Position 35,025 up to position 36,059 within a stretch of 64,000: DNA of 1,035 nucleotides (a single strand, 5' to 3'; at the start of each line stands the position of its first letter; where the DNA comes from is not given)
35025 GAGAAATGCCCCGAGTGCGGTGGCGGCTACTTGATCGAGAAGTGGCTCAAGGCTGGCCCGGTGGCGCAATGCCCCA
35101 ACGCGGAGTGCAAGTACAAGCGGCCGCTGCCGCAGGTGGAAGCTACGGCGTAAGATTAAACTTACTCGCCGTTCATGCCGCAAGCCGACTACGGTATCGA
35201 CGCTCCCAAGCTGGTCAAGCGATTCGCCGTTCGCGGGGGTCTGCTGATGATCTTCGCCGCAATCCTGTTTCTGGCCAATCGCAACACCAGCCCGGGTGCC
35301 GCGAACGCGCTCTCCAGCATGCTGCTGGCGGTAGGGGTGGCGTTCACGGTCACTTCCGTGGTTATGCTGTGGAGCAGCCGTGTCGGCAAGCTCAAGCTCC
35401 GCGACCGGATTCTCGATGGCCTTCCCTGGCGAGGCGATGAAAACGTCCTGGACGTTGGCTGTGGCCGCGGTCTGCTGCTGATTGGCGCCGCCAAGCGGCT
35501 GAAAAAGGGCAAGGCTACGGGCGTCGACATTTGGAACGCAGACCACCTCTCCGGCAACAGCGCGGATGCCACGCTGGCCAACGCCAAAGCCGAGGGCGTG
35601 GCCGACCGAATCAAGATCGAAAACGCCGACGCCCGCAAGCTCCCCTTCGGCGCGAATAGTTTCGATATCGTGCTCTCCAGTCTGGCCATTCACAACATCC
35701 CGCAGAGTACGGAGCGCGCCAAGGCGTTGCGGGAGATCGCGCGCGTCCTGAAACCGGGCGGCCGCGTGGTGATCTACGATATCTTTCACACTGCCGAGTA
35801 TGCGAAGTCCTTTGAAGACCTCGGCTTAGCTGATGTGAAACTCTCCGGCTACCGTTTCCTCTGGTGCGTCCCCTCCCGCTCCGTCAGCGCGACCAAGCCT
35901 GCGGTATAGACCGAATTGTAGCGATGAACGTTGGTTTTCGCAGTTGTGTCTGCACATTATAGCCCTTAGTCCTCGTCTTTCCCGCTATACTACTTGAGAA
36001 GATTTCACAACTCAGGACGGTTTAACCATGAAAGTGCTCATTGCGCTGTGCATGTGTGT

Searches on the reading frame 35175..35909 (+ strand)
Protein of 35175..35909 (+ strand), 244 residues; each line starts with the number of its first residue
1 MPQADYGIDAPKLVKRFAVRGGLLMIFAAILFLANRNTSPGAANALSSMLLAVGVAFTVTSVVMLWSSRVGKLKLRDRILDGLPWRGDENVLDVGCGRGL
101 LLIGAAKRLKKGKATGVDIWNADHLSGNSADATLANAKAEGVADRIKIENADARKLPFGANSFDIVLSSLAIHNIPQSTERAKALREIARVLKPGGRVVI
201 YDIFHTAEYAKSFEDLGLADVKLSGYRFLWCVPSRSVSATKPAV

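Call 43: search_protein_families(library=pfam, proteins=[window:35175-35909:+], max_evalue=0.001)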
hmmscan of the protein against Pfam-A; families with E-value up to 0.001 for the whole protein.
window:35175-35909:+ (244 aa): 14 families
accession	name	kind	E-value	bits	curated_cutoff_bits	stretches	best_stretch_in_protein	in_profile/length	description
PF08241.18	Methyltransf_11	-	1e-20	74.6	21.2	1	92-200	1-95/95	Methyltransferase domain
PF13649.12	Methyltransf_25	-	7.6e-20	71.9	27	1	91-196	1-97/97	Methyltransferase domain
PF13847.12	Methyltransf_31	-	1.9e-17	63.7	27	1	88-215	4-124/145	Methyltransferase domain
PF01209.24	Ubie_methyltran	-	2.6e-14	53.6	20.1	1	86-205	46-156/233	ubiE/COQ5 methyltransferase family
PF08242.18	Methyltransf_12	-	4.3e-13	50.3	30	1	92-198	1-98/98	Methyltransferase domain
PF13489.12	Methyltransf_23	-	1e-12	48.5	27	1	77-220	11-136/164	Methyltransferase domain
PF20922.3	Anamorsin_N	-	3.2e-08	33.9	27.1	1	137-226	25-116/163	Anamorsin, N-terminal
PF06325.19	PrmA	-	2.6e-07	30.9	22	1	86-201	160-259/296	Ribosomal protein L11 methyltransferase (PrmA)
PF05175.20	MTS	-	9.7e-07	29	23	1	82-200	26-138/170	Methyltransferase small domain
PF02353.26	CMAS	-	6.1e-05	22.9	27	1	76-212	51-176/273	Mycolic acid cyclopropane synthetase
PF01728.25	FtsJ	-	6.4e-05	23.4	24.1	1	85-214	19-149/181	FtsJ-like methyltransferase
PF05148.21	Methyltransf_8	-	0.00014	22.2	27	1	147-212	107-172/219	Hypothetical methyltransferase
PF01234.23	NNMT_PNMT_TEMT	-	0.00018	21.3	25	1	162-210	158-207/261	NNMT/PNMT/TEMT family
PF13578.12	Methyltransf_24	-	0.00061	21.1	26.3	1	94-203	3-105/105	Methyltransferase domain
